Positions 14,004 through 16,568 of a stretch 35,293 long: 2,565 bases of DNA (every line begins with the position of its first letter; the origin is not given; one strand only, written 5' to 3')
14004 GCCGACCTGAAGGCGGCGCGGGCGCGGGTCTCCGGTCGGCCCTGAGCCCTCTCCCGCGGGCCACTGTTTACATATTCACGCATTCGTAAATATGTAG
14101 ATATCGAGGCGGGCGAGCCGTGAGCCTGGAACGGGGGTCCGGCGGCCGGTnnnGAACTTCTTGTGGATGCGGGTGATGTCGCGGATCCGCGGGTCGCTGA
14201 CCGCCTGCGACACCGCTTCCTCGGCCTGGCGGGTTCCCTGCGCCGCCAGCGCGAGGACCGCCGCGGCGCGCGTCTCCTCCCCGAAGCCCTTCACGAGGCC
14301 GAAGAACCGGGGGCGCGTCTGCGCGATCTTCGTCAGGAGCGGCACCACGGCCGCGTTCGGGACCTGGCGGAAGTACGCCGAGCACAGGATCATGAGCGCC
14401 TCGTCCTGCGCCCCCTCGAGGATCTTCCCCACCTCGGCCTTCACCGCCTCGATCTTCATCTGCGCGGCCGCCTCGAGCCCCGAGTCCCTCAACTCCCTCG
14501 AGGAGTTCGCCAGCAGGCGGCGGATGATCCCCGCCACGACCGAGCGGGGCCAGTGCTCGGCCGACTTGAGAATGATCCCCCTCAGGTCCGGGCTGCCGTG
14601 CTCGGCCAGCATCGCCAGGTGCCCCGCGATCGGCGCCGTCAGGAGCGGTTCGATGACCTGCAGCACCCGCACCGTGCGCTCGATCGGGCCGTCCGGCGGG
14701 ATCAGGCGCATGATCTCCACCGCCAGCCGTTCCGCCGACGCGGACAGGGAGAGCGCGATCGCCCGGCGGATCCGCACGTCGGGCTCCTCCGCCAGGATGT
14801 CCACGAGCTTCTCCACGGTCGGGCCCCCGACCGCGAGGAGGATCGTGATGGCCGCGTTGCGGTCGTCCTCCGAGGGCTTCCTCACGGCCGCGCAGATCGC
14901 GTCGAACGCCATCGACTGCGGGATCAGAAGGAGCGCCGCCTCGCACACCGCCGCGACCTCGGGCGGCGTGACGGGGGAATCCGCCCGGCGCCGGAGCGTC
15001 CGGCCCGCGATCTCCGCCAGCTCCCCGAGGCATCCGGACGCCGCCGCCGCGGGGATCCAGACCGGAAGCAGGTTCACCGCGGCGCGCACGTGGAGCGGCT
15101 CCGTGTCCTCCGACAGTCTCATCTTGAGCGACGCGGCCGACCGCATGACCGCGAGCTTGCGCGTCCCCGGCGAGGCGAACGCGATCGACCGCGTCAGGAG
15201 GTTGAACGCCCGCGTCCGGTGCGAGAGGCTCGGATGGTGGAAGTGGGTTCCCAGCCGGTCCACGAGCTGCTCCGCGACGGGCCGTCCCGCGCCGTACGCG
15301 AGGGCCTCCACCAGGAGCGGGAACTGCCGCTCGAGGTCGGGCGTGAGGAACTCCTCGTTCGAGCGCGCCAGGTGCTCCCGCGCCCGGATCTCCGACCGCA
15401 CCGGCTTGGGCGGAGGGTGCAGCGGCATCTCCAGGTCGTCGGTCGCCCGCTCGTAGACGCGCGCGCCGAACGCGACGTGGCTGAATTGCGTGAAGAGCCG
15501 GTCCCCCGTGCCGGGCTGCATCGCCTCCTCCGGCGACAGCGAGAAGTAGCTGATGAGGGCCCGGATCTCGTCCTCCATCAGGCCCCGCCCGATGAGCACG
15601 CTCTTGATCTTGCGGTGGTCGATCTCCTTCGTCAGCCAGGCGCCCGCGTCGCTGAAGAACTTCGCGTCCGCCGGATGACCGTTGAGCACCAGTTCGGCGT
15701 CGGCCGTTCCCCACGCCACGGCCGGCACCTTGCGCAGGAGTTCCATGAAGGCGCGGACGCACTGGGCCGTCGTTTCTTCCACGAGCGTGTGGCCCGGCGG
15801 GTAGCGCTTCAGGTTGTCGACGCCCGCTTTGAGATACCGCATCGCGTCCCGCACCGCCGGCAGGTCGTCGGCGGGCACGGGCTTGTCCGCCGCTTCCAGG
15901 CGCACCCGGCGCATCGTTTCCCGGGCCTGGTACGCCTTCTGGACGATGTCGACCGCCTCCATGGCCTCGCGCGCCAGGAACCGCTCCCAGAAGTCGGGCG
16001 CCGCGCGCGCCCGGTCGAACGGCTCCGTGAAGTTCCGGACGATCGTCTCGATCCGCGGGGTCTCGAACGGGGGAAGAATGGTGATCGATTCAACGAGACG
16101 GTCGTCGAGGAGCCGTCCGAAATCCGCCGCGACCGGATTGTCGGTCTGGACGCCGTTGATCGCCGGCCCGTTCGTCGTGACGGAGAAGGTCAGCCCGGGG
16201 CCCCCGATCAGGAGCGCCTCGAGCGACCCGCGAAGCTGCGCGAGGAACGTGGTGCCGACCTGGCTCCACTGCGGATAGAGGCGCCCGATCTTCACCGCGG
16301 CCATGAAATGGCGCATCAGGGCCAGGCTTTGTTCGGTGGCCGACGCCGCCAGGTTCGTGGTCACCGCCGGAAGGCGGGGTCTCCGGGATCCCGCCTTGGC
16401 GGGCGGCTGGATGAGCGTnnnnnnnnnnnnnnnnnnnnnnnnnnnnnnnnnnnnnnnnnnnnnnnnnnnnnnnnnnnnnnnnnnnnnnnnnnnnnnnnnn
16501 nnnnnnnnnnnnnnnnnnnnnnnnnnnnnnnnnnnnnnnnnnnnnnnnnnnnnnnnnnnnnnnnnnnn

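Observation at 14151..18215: Giant STAND-like protein with a degenerate GGDEF (GGDSF) N-terminal domain and a HEAT-repeat C-terminus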

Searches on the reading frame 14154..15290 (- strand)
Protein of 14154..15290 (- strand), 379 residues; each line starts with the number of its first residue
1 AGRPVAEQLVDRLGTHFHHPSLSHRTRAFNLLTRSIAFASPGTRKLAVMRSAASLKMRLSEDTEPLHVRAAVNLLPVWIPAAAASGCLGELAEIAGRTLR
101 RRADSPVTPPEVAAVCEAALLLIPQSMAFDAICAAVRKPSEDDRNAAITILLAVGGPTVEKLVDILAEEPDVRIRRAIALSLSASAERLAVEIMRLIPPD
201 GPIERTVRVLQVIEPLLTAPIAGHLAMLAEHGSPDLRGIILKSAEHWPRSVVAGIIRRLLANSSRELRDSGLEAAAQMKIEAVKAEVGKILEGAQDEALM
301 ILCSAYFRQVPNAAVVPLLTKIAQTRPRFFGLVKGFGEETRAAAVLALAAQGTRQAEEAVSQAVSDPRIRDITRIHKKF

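Call 40: search_protein_families(library=pfam, proteins=[window:14154-15290:-], max_evalue=10)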
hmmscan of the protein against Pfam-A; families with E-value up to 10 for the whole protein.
window:14154-15290:- (379 aa): 1 family
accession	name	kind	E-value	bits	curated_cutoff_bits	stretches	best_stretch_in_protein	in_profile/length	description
PF13646.12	HEAT_2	-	2.2e-08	34.7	27.7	4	131-192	3-65/88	HEAT repeats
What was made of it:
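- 14154..15398 (-): HEAT/ARM-like alpha-solenoid (aa ~940-1354), the presumed sensor or scaffold. HEAT_2 34.7 bits on the fragment (call 40).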

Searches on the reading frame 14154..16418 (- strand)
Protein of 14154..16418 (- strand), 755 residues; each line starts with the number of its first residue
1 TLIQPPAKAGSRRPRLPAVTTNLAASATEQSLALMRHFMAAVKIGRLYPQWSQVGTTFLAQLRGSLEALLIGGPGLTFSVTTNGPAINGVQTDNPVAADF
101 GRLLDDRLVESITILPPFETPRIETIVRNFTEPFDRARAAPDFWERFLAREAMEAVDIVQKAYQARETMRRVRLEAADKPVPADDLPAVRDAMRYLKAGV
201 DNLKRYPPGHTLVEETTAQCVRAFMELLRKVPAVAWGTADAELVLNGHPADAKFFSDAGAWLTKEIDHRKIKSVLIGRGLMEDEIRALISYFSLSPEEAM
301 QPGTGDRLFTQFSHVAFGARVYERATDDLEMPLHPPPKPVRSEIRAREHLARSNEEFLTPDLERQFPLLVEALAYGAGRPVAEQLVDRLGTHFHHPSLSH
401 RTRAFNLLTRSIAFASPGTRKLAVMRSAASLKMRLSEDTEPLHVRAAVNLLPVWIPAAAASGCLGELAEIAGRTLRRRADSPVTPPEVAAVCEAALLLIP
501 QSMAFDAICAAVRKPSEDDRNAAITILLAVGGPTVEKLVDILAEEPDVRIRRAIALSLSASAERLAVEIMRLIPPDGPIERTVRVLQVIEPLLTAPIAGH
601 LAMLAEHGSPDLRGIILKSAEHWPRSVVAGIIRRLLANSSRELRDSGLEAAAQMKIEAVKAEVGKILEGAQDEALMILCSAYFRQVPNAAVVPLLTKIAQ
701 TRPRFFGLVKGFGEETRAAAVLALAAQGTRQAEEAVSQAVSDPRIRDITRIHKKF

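Call 32: find_related_loci(query=A1, collection=genome_contigs, flank=8000)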
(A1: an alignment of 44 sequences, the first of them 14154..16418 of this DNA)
Query A1 (755 aa) in genome_contigs; peptide patterns used: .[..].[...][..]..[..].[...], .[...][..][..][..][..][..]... (x = any residue, [..] = any of these).
85 stretches matched a pattern; 17 encode a relative of the query (tblastn E <= 1e-3); 17 distinct loci.
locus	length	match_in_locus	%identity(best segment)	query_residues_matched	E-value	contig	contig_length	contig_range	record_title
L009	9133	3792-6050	78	2-754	0e+0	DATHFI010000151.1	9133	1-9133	MAG TPA_asm: Planctomycetota bacterium isolate SMAG_U12443 k141_165571, whole genome shotgun sequence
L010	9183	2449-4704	53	2-751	0e+0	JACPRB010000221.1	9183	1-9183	MAG: Planctomycetota bacterium isolate NC_groundwater_668_Ag_B-0.1um_65_30 B_1_S1_Biohub_coassembly_k141_3454304, whole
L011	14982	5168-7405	52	2-748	0e+0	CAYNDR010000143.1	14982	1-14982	MAG TPA_asm: uncultured Planctomycetales bacterium isolate binchicken_co232_9 genome assembly, contig: NODE_7817_length_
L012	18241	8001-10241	50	2-748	0e+0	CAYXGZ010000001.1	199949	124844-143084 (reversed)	MAG TPA_asm: uncultured Planctomycetales bacterium isolate SRP287453_co1_366 genome assembly, contig: NODE_42_length_199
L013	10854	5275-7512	48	2-748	0e+0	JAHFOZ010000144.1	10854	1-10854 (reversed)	MAG: Planctomycetota bacterium isolate nzgw515 NODE_2152_length_10855_cov_2.579374, whole genome shotgun sequence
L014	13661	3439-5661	49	2-743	0e+0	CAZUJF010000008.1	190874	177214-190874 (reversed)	MAG TPA_asm: uncultured Planctomycetales bacterium isolate SRP292972_co2_155 genome assembly, contig: NODE_52_length_190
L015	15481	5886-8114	57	2-748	0e+0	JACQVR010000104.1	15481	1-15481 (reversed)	MAG: Planctomycetota bacterium isolate NC_groundwater_1468_Ag_S-0.65um_64_35 S_p65_S5_coassembly_k141_3625941, whole gen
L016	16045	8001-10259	78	2-754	0e+0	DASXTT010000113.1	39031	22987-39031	MAG TPA_asm: Planctomycetota bacterium isolate SMAG_U4699 k141_333330, whole genome shotgun sequence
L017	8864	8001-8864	48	1-289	3e-76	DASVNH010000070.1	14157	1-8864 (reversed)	MAG TPA_asm: Planctomycetota bacterium isolate SMAG_U3121 k141_625356, whole genome shotgun sequence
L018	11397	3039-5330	28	11-742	3e-67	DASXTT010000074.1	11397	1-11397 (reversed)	MAG TPA_asm: Planctomycetota bacterium isolate SMAG_U4699 k141_320487, whole genome shotgun sequence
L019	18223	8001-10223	25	29-742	5e-37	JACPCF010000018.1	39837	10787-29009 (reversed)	MAG: Candidatus Rokuibacteriota bacterium isolate NC_groundwater_276_Ag_S-0.2um_68_12 S5_GD2017_2_S2_scaffold_512, whole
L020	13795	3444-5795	26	11-742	5e-60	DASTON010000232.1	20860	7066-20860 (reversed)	MAG TPA_asm: Planctomycetota bacterium isolate SMAG_U2171 k141_1944855, whole genome shotgun sequence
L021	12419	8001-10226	25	29-742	1e-31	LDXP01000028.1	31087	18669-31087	MAG: Candidatus Rokubacteria bacterium CSP1-6 XU13_C0028, whole genome shotgun sequence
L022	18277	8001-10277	25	8-742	3e-31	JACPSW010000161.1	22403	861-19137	MAG: Candidatus Rokuibacteriota bacterium isolate NC_groundwater_716_Ag_S-0.2um_69_13 S36_SO-2_scaffold_489215, whole ge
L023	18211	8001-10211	24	22-725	1e-30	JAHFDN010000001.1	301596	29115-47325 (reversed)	MAG: Candidatus Rokuibacteriota bacterium isolate nzgw246 NODE_1_length_301597_cov_6.037645, whole genome shotgun sequen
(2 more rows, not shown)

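Call 42: predict_structure(alignment_id=A1)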
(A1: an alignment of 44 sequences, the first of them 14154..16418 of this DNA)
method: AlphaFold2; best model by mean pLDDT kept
length: 755 residues; sequences in the alignment: 44
mean_pLDDT: 90.6   pTM: 0.56
mean pLDDT of the five models: 90.6, 90.4, 88.7, 88.2, 87.7
residues with pLDDT >= 90: 584; 70-90: 121; 50-70: 21; < 50: 29
segments of 3 or more residues with pLDDT < 50: 1-11, 163-169, 326-336
pLDDT, mean of each block of 10 residues (from residue 1): 42 82 93 97 90 87 96 91 89 94 92 96 96 83 89 93 49 69 91 96 93 94 94 90 88 85 92 90 94 88 73 83 49 49 94 93 96 88 98 97 98 95 98 98 98 98 97 97 98 98 96 95 98 96 97 97 96 94 97 98 96 97 97 97 97 98 97 96 97 97 77 95 95 93 89 75
secondary structure, 60 per line:
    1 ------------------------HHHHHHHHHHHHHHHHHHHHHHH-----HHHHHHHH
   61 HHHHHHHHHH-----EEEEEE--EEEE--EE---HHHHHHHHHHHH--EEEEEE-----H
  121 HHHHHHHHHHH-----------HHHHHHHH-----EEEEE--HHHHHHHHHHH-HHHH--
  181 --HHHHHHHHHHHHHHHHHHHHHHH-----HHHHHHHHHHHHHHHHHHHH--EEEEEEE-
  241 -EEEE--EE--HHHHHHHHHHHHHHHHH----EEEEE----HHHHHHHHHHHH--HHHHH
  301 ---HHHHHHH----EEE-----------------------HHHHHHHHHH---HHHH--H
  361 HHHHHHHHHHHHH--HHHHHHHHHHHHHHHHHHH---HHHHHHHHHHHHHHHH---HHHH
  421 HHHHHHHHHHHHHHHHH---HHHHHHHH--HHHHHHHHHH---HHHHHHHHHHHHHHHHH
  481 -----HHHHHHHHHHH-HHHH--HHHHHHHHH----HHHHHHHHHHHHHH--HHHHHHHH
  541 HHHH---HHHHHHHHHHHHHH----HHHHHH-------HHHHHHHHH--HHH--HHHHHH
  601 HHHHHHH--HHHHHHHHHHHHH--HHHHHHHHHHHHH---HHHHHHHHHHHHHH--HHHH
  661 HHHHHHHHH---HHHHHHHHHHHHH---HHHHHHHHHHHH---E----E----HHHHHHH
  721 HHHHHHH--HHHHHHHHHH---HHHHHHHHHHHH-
elements in order (helices of 4 or more, strands of 3 or more residues): H25-47 H53-70 E76-81 E84-87 H95-106 E109-114 H120-131 H143-150 E156-160 H163-173 H175-178 H183-205 H211-230 E233-239 E242-245 H252-268 E273-277 H282-293 H296-300 H304-310 E315-317 H341-350 H354-357 H360-373 H376-394 H398-413 H417-437 H441-448 H451-460 H464-480 H486-496 H498-501 H504-512 H517-530 H533-544 H548-561 H566-571 H579-587 H595-607 H610-622 H625-637 H641-654 H657-669 H673-685 H689-700 H714-727 H730-739 H743-754
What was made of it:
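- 15891..16352 (-): MID module 1 (aa 622-775): alpha-alpha-beta-beta-alpha-beta-alpha unit with RLYP and NG motifs; no known family. AF2 pLDDT ~90 (call 42).
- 14154..15398 (-): AF2 pLDDT >95 (call 42).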

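Call 48: fold_search(model_id=the predicted structure, library=pdb)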
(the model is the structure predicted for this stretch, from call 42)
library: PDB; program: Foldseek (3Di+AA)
matches with E <= 10: 1507; with E <= 0.001: 168
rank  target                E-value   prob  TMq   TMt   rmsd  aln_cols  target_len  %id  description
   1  2pf4_C                5.2e-06  1.00  0.19  0.24  19.5       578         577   11  Crystal structure of the full-length simian virus 40 small t antigen complexed with the protein phosphatase 2A Aalpha  (released 2007-08-07)
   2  6fsq                  7.8e-06  1.00  0.20  0.37  26.3       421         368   15  Structure of A3_bGFPD, an artificial bi-domain protein based on two different alphaRep domains : A3 and a GFP binding do (released 2018-08-08)
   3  4rv1_A                8.1e-06  1.00  0.16  0.25  16.4       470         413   14  Crystal Structure of Engineered Protein. Northeast Structural Genomics Consortium (NESG) Target OR497. (released 2014-12-10)
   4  8uwb_D                1.0e-05  1.00  0.18  0.22  18.1       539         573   13  Crystal structure of PP2A PPP2R1A-PPP2CA-PPP2R5E phosphatase. (released 2024-04-17)
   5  6iur_B                1.2e-05  1.00  0.22  0.27  16.7       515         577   14  A phosphatase complex STRN3-PP2Aa (released 2019-12-04)
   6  2ie3_A                1.3e-05  1.00  0.22  0.28  18.1       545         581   13  Structure of the Protein Phosphatase 2A Core Enzyme Bound to Tumor-inducing Toxins (released 2006-11-07)
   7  6iur_E                1.4e-05  1.00  0.20  0.25  17.2       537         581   13  A phosphatase complex STRN3-PP2Aa (released 2019-12-04)
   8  6iur_A                1.5e-05  1.00  0.22  0.27  16.8       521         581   13  A phosphatase complex STRN3-PP2Aa (released 2019-12-04)
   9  7pks_p                1.6e-05  1.00  0.19  0.23  18.8       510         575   15  Structural basis of Integrator-mediated transcription regulation (released 2021-12-08)
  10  7q4o_A                1.9e-05  1.00  0.18  0.17  21.5       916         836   10  Substrate-bound A-like U2 snRNP (released 2022-03-30)
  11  2npp_A                2.2e-05  1.00  0.18  0.22  19.3       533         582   12  Structure of the Protein Phosphatase 2A Holoenzyme (released 2006-12-12)
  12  4rv1_C                2.5e-05  1.00  0.15  0.25  17.2       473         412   15  Crystal Structure of Engineered Protein. Northeast Structural Genomics Consortium (NESG) Target OR497. (released 2014-12-10)
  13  8u89_A                2.7e-05  1.00  0.19  0.24  18.5       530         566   14  The structure of the PP2A-B56Delta holoenzyme mutant - E197K (released 2024-01-10)
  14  2pf4_B                2.7e-05  1.00  0.18  0.21  18.9       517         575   14  Crystal structure of the full-length simian virus 40 small t antigen complexed with the protein phosphatase 2A Aalpha  (released 2007-08-07)
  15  1b3u_A                2.9e-05  1.00  0.21  0.25  17.2       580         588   12  CRYSTAL STRUCTURE OF CONSTANT REGULATORY DOMAIN OF HUMAN PP2A, PR65ALPHA (released 1999-04-12)
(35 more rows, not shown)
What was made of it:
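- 14154..15398 (-): Foldseek top hits are the PP2A PR65 subunit, importins and designed ARM/alphaRep proteins (call 48).
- On STAND NTPases, AAA_16/MalT clade: The solenoid matches PP2A PR65 and importins (call 48).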

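Call 82: find_related_loci(query=A1, collection=metagenome_contigs, flank=8000)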
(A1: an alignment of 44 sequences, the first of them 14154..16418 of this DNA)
Query A1 (755 aa) in metagenome_contigs; peptide patterns used: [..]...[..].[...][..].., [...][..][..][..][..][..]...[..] (x = any residue, [..] = any of these).
411 stretches matched a pattern; 27 encode a relative of the query (tblastn E <= 1e-3); 26 distinct loci.
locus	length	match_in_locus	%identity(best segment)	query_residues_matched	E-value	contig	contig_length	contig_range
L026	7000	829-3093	100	1-755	0e+0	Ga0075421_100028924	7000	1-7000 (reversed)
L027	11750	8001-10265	100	1-755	0e+0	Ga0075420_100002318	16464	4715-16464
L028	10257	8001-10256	85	2-750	0e+0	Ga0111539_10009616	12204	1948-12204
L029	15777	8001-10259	78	2-754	0e+0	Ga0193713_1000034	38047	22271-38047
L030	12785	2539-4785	78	2-749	0e+0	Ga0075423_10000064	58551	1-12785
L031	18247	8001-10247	78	2-749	0e+0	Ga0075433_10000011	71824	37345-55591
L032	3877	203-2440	52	2-748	0e+0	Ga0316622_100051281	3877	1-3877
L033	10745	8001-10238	53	2-748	0e+0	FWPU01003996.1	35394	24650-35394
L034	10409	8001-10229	51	2-745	0e+0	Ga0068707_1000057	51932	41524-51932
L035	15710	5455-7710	52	2-751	0e+0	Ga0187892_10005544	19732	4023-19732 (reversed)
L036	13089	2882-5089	49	2-738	0e+0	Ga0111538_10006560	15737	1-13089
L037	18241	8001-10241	53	1-748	0e+0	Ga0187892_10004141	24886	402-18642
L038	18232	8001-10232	47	2-750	0e+0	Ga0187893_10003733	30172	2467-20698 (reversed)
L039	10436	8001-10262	33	10-739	4e-101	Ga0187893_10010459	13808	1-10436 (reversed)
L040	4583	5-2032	28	99-745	4e-58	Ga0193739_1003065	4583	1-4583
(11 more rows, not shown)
